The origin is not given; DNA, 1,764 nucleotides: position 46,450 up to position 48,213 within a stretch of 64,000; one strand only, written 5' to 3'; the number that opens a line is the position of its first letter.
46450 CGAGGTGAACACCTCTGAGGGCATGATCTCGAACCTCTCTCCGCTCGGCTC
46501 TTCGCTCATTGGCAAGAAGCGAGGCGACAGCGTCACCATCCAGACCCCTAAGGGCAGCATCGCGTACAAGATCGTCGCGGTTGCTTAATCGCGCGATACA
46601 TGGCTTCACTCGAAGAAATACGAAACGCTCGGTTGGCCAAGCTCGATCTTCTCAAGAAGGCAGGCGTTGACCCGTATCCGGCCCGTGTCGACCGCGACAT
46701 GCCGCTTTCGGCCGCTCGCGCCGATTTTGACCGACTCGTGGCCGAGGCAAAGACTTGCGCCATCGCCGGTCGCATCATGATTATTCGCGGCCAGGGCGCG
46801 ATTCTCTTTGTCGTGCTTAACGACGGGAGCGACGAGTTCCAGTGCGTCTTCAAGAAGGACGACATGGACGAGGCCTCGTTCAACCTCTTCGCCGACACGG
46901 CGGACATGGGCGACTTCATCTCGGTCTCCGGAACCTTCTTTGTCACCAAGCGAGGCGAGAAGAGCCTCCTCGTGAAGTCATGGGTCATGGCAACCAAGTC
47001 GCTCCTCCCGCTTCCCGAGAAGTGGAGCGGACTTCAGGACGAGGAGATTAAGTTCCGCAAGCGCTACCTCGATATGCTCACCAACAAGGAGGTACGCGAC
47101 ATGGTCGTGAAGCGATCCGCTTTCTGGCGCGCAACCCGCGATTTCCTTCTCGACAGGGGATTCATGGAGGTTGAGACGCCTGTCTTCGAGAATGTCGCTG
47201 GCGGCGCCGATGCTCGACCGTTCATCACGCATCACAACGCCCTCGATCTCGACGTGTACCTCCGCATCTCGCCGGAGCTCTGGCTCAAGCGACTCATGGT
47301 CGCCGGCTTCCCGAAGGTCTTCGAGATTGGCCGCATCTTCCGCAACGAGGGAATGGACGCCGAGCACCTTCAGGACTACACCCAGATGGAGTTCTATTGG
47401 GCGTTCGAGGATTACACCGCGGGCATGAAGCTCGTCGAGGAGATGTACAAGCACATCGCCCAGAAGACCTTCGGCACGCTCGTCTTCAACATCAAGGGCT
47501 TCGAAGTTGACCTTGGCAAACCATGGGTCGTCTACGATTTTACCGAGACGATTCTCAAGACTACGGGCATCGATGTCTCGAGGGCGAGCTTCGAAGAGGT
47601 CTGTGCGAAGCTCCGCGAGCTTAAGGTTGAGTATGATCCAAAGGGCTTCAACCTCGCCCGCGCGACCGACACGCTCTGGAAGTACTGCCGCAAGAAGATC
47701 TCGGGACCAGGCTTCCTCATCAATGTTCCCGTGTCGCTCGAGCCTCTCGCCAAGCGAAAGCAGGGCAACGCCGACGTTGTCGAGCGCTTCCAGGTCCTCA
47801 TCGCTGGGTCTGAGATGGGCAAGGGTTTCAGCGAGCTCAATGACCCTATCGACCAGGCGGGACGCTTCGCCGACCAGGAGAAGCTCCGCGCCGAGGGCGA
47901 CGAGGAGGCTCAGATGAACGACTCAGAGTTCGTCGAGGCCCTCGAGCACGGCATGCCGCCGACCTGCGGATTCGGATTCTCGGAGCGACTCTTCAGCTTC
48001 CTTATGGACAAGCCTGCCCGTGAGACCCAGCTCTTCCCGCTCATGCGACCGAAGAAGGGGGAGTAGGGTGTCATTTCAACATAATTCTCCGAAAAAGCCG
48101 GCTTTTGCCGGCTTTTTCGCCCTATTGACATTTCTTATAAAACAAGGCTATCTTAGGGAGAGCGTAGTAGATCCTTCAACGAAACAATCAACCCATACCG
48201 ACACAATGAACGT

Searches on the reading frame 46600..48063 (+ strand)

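Call 70: search_protein_families(library=pfam, max_evalue=0.00001, proteins=[window:46600-48063:+])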
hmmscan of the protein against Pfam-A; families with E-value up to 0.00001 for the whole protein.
window:46600-48063:+ (488 aa): 2 families
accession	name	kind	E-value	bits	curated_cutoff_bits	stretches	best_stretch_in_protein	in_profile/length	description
PF00152.25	tRNA-synt_2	-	1.8e-67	228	25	1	147-482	1-307/308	tRNA synthetases class II (D, K and N)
PF01336.31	tRNA_anti-codon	-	1.3e-11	44.6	27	1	55-128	3-72/75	OB-fold nucleic acid binding domain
